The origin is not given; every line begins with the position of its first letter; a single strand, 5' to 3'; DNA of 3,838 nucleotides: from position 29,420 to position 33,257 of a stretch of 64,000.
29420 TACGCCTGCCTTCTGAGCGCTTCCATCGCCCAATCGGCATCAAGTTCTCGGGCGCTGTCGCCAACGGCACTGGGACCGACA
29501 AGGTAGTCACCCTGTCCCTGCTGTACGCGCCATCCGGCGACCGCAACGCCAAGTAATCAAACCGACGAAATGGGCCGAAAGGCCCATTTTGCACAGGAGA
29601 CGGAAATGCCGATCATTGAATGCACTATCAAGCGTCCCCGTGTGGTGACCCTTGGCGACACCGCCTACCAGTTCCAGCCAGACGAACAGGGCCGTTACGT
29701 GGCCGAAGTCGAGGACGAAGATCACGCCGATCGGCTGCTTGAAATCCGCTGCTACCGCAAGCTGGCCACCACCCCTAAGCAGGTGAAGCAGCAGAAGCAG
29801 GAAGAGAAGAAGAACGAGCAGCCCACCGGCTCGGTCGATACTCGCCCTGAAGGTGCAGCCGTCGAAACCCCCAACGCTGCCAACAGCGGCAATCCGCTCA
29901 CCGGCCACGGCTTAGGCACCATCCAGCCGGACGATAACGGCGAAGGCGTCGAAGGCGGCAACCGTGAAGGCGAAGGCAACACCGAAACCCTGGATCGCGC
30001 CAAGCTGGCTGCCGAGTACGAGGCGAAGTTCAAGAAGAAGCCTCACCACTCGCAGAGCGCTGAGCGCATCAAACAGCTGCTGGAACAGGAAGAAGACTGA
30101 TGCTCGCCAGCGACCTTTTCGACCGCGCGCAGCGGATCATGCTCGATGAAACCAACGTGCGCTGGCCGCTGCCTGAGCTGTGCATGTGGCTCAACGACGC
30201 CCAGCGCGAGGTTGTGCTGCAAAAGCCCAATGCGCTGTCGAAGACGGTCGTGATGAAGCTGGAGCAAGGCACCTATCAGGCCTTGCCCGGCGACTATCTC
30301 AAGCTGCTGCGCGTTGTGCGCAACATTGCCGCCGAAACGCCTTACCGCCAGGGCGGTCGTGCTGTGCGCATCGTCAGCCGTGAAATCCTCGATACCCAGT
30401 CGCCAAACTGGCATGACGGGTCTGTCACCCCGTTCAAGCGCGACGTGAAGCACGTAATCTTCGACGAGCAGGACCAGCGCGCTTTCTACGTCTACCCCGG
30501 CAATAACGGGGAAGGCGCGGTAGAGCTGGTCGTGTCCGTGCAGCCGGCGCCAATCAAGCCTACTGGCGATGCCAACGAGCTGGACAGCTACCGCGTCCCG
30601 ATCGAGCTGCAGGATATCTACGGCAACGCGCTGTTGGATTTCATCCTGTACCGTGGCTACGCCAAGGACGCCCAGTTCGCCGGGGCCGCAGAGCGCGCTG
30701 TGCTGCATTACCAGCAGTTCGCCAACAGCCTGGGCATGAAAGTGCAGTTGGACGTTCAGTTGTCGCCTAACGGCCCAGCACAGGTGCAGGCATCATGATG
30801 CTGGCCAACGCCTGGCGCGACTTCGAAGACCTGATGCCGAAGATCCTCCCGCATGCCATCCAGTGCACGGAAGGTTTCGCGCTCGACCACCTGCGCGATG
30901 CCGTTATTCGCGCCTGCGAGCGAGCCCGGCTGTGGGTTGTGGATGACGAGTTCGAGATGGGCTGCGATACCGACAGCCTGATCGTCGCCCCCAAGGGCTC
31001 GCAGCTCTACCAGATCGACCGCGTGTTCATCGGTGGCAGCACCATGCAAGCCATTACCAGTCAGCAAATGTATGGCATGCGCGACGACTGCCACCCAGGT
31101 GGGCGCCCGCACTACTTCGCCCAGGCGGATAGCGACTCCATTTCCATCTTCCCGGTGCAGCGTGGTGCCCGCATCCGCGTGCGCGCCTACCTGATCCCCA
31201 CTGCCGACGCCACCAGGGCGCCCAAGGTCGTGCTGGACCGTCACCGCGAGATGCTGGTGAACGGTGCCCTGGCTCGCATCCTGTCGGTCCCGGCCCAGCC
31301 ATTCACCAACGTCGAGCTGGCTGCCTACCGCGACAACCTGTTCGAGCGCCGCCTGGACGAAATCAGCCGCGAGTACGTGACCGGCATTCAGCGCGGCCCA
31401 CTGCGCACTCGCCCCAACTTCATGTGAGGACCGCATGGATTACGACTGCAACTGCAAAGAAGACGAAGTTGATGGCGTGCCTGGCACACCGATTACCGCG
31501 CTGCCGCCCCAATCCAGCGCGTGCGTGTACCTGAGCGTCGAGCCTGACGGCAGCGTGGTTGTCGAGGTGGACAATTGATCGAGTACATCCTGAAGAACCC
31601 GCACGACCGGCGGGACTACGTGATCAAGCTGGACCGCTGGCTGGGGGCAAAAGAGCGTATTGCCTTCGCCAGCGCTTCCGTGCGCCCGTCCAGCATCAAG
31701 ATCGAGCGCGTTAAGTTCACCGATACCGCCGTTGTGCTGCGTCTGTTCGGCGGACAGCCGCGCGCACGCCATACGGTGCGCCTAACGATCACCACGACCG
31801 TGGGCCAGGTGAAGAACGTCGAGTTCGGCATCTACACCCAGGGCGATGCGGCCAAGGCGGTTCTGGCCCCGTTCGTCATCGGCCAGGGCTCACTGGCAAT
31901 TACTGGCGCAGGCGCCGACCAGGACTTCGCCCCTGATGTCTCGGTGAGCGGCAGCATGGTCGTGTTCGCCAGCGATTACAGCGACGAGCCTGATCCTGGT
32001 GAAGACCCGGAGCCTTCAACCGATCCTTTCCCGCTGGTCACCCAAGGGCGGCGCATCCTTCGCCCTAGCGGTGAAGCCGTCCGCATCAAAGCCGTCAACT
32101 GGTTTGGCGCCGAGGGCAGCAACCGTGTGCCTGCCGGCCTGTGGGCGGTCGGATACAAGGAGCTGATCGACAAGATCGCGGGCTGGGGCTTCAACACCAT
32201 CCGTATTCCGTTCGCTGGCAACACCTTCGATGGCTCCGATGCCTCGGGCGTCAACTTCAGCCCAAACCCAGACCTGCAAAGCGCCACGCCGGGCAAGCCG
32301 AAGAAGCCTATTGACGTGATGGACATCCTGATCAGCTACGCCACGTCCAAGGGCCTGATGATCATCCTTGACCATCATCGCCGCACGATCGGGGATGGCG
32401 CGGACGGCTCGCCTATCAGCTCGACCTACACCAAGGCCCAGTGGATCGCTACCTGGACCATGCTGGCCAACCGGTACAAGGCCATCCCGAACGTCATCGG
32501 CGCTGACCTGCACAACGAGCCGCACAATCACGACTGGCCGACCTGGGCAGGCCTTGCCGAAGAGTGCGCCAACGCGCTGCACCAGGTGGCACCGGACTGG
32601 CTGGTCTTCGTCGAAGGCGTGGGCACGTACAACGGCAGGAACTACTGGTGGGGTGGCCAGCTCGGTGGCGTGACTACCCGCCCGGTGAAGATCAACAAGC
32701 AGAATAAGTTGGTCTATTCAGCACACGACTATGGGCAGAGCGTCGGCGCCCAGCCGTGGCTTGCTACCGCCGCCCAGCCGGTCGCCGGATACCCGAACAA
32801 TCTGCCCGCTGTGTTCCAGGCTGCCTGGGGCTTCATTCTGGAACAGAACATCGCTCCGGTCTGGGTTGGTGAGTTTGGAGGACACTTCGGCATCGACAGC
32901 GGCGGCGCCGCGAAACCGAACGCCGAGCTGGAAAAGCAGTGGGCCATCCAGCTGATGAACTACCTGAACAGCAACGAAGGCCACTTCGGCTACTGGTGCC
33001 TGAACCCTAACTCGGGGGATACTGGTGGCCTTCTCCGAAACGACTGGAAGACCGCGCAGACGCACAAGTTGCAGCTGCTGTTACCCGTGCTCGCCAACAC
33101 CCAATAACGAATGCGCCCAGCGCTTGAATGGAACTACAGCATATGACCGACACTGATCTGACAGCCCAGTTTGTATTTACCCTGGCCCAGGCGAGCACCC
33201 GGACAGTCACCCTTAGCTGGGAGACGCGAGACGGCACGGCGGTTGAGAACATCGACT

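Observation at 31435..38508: Three-gene tail glycanase module: GH5 cellulase, Calx-beta fibre, Calx-beta/GH8-like protein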

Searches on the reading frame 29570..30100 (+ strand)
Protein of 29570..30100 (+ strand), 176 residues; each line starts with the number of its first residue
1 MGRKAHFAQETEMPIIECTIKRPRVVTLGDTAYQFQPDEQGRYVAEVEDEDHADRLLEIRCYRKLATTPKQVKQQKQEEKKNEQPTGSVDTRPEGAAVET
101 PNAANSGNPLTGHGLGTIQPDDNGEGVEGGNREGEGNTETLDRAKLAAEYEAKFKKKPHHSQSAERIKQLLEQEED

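Call 23: search_protein_families(library=phrogs, proteins=[window:29570-30100:+], max_evalue=0.00001)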
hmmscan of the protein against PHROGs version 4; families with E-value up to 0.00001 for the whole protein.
window:29570-30100:+ (176 aa): 1 family
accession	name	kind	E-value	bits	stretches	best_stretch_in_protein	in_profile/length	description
phrog_13934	-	unknown function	1.3e-13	52.7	1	16-91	3-78/217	-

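Call 99: search_protein_families(library=pfam, proteins=[window:29570-30100:+], max_evalue=0.001)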
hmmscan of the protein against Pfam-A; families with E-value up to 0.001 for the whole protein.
window:29570-30100:+ (176 aa): 0 families

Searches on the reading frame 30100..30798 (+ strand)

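Call 23: search_protein_families(library=phrogs, proteins=[window:30100-30798:+], max_evalue=0.00001)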
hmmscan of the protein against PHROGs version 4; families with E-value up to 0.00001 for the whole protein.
window:30100-30798:+ (232 aa): 3 families
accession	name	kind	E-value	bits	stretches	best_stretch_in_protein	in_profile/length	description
phrog_399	-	head and packaging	9.1e-66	222.6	1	3-228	4-214/220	structural protein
phrog_23184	-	unknown function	2.5e-08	35.2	1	166-222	18-74/85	-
phrog_27974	-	head and packaging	2.8e-08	34.4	1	166-222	174-230/239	portal protein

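Call 99: search_protein_families(library=pfam, proteins=[window:30100-30798:+], max_evalue=0.001)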
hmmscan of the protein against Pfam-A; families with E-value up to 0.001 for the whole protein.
window:30100-30798:+ (232 aa): 1 family
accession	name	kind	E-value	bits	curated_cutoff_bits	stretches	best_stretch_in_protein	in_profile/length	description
PF24175.2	SU10_adaptor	-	1.1e-34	121.1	27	1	1-219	1-186/194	SU10 adaptor protein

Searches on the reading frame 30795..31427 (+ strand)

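Call 23: search_protein_families(library=phrogs, proteins=[window:30795-31427:+], max_evalue=0.00001)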
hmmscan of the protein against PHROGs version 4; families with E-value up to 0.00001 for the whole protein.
window:30795-31427:+ (210 aa): 1 family
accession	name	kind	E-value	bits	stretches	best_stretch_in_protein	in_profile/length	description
phrog_437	-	head and packaging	2.6e-38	132.7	1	8-210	2-202/203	virion structural protein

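Call 99: search_protein_families(library=pfam, proteins=[window:30795-31427:+], max_evalue=0.001)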
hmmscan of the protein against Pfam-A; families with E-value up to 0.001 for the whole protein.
window:30795-31427:+ (210 aa): 1 family
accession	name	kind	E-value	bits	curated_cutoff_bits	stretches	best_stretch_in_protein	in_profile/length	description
PF24175.2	SU10_adaptor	-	1.9e-10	41.9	27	1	29-195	23-186/194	SU10 adaptor protein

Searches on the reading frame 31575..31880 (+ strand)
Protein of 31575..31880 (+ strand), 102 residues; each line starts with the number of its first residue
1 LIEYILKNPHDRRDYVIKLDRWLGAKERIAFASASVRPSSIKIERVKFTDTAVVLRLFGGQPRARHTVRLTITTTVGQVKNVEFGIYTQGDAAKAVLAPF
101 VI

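Call 107: search_dna_similar(query=window:31575-31880:+, collection=phages, mode=protein, max_evalue=0.001, max_rows=40, rows=spread)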
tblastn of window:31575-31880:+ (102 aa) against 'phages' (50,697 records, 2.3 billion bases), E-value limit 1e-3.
Records with a match: 12; places in all: 12; records where one place covers at least 80% of the query: 6.
Best place of each record, by identity: <60% 12.
By first word of the organism name: Klebsiella 6; Ochrobactrum 2; Sinorhizobium 2; Agrobacterium 2.
By host as written in the record: Klebsiella pneumoniae NI9 3; Ochrobactrum intermedium 2; Klebsiella pneumoniae 51503 2; Agrobacterium tumefaciens C58 2; Sinorhizobium meliloti 2011 1; Sinorhizobium meliloti 1; Klebsiella sp. 1.
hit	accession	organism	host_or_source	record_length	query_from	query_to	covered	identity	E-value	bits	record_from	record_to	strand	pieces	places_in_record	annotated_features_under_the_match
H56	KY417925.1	Ochrobactrum phage POI1126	Ochrobactrum intermedium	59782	5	84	78%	37.5%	2e-8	56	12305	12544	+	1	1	virion-associated component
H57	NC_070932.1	Ochrobactrum phage POI1126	Ochrobactrum intermedium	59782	5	84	78%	37.5%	2e-8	56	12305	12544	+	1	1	virion-associated component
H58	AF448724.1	Sinorhizobium phage PBC5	Sinorhizobium meliloti 2011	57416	1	84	82%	33.3%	3e-7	52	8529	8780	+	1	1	orf13: unknown | orf12: unknown | unknown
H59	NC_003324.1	Sinorhizobium phage PBC5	Sinorhizobium meliloti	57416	1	84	82%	33.3%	3e-7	52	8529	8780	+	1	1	hypothetical protein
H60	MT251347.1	Klebsiella phage LASTA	Klebsiella pneumoniae NI9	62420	1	102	100%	27.4%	9e-5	45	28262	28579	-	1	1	endoglucanase E1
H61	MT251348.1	Klebsiella phage SJM3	Klebsiella pneumoniae NI9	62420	1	102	100%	27.4%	9e-5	45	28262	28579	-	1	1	endoglucanase E1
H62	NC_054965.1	Klebsiella phage LASTA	Klebsiella pneumoniae NI9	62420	1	102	100%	27.4%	9e-5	45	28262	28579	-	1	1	endoglucanase E1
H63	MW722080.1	Klebsiella phage vB_KpnP_ZX1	Klebsiella sp.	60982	1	102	100%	27.4%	2e-4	44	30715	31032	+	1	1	endoglucanase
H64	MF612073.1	Klebsiella phage SopranoGao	Klebsiella pneumoniae 51503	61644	22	96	74%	33.3%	2e-5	47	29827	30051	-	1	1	endoglucanase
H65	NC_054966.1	Klebsiella phage SopranoGao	Klebsiella pneumoniae 51503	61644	22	96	74%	33.3%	2e-5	47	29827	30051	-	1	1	tail collar fiber protein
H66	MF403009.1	Agrobacterium phage Atu_ph08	Agrobacterium tumefaciens C58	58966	1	60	59%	33.3%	4e-5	46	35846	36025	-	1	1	hypothetical protein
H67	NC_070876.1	Agrobacterium phage Atu_ph08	Agrobacterium tumefaciens C58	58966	1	60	59%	33.3%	4e-5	46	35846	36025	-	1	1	hypothetical protein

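Call 108: get_annotated_region(hit=H56, flank=9000)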
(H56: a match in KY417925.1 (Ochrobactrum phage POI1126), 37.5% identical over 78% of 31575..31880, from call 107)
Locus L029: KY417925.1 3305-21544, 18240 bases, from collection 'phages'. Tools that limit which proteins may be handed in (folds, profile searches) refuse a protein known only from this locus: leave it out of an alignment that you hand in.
description: Ochrobactrum phage POI1126, complete genome.
organism: Ochrobactrum phage POI1126 (NCBI taxid 1932118)
taxonomy: Viruses; Duplodnaviria; Heunggongvirae; Uroviricota; Caudoviricetes; Namazuvirus; Namazuvirus POI1126
host: Ochrobactrum intermedium; source: -; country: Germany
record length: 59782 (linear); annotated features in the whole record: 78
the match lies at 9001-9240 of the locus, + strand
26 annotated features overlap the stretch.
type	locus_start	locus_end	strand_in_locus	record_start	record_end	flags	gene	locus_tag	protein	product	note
CDS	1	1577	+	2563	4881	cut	-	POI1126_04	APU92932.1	portal protein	gp04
CDS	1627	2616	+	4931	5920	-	-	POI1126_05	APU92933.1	hypothetical protein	gp05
CDS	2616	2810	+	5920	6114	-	-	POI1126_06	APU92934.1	hypothetical protein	gp06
CDS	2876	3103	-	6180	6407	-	-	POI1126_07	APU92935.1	hypothetical protein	gp07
CDS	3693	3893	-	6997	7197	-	-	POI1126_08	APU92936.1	hypothetical protein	gp08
CDS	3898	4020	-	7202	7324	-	-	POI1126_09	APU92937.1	hypothetical protein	gp09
CDS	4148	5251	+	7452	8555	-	-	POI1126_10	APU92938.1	major capsid protein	gp10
CDS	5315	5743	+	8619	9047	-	-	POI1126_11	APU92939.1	virion-associated component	gp11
CDS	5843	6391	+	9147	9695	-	-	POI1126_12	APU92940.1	DNA nuclease/DNA endonuclease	gp12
CDS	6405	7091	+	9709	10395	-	-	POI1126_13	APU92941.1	virion-associated component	gp13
CDS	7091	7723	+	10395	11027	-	-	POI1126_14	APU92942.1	hypothetical protein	gp14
CDS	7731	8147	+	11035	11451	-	-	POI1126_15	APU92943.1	virion-associated component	gp15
CDS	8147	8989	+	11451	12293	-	-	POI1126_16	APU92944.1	hypothetical protein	gp16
CDS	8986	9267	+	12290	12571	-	-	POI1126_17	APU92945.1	virion-associated component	gp17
CDS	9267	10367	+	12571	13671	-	-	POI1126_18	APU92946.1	tail fiber protein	gp18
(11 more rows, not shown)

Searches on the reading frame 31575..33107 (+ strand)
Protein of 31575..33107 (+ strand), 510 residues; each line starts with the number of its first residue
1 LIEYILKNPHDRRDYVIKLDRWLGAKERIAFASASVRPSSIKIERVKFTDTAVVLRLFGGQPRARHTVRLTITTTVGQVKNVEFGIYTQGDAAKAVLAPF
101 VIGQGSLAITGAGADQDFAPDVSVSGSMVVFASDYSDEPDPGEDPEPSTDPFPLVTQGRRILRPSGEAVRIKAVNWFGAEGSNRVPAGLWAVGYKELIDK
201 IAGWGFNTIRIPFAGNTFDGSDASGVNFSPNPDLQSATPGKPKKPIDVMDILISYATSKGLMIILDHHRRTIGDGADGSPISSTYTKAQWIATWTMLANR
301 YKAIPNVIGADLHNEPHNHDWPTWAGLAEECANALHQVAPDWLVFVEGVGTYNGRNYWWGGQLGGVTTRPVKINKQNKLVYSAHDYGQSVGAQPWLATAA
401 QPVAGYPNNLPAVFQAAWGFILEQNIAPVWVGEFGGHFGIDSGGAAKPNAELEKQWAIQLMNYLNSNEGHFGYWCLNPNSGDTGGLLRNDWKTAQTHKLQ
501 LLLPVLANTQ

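Call 8: search_protein_families(library=pfam, proteins=[window:31575-33107:+], max_evalue=0.01)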
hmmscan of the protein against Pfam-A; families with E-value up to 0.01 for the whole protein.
window:31575-33107:+ (510 aa): 2 families
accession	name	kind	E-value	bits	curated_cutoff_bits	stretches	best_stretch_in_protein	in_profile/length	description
PF00150.24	Cellulase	-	9.8e-46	156.9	23.5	1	172-480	6-272/272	Cellulase (glycosyl hydrolase family 5)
PF23148.1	Gp77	-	6.5e-15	55.9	27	1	7-85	1-82/84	Podophage GP4 fiber-tail adaptor protein gp77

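Call 9: search_protein_families(library=phrogs, proteins=[window:31575-33107:+], max_evalue=0.001)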
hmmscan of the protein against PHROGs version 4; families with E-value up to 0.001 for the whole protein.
window:31575-33107:+ (510 aa): 3 families
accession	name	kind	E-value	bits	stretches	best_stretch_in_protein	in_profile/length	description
phrog_18474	-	other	8.4e-103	346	1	155-509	497-902/929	hydrolase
phrog_5717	-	tail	1.7e-53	183.2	1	165-508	549-957/1150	tail protein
phrog_4137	-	unknown function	3.7e-10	40.5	1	5-86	262-344/349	-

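Call 10: search_solved_structures(query=window:31575-33107:+, max_evalue=0.01, show_alignments=1)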
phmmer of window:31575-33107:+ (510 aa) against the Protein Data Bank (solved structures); distinct sequences matched with E-value up to 0.01: 28.
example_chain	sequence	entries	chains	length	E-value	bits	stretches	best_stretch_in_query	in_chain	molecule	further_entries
8fc0_A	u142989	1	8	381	1.2e-86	294.6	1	150-505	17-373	CelE2 (Fragment)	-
1vrx_A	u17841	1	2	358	1.5e-74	254.7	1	156-506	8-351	ENDOCELLULASE E1 FROM A. CELLULOLYTICUS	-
1ece_A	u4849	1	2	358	4e-73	250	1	156-506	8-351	ENDOCELLULASE E1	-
4tuf_A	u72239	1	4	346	2.9e-55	191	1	156-503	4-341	Major extracellular endoglucanase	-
3w6m_A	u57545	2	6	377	1.1e-48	169.3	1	168-498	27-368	458aa long hypothetical endo-1,4-beta-glucanase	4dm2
3vvg_A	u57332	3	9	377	2.1e-48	168.4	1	168-498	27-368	458aa long hypothetical endo-1,4-beta-glucanase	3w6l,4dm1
2zum_A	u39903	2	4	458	4.9e-48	167.2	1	168-499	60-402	458aa long hypothetical endo-1,4-beta-glucanase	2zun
3axx_A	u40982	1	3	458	6.7e-48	166.7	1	168-499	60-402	458aa long hypothetical endo-1,4-beta-glucanase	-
3qho_A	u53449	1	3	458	1.9e-47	165.2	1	168-499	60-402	458aa long hypothetical endo-1,4-beta-glucanase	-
3qhm_A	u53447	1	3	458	4.8e-47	163.9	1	168-499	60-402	458aa long hypothetical endo-1,4-beta-glucanase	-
3qhn_A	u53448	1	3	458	5.4e-47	163.7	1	168-499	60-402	458aa long hypothetical endo-1,4-beta-glucanase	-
4lx4_A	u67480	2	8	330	1.8e-09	39.9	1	252-399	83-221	Endoglucanase(Endo-1,4-beta-glucanase)protein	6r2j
5hpc_A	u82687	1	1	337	1.4e-06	30.4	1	168-387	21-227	Cellulase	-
4w7u_A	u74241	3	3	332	1.8e-06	30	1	168-387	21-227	Cellulase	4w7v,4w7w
5hnn_A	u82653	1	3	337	6.8e-06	28.1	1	168-388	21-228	Cellulase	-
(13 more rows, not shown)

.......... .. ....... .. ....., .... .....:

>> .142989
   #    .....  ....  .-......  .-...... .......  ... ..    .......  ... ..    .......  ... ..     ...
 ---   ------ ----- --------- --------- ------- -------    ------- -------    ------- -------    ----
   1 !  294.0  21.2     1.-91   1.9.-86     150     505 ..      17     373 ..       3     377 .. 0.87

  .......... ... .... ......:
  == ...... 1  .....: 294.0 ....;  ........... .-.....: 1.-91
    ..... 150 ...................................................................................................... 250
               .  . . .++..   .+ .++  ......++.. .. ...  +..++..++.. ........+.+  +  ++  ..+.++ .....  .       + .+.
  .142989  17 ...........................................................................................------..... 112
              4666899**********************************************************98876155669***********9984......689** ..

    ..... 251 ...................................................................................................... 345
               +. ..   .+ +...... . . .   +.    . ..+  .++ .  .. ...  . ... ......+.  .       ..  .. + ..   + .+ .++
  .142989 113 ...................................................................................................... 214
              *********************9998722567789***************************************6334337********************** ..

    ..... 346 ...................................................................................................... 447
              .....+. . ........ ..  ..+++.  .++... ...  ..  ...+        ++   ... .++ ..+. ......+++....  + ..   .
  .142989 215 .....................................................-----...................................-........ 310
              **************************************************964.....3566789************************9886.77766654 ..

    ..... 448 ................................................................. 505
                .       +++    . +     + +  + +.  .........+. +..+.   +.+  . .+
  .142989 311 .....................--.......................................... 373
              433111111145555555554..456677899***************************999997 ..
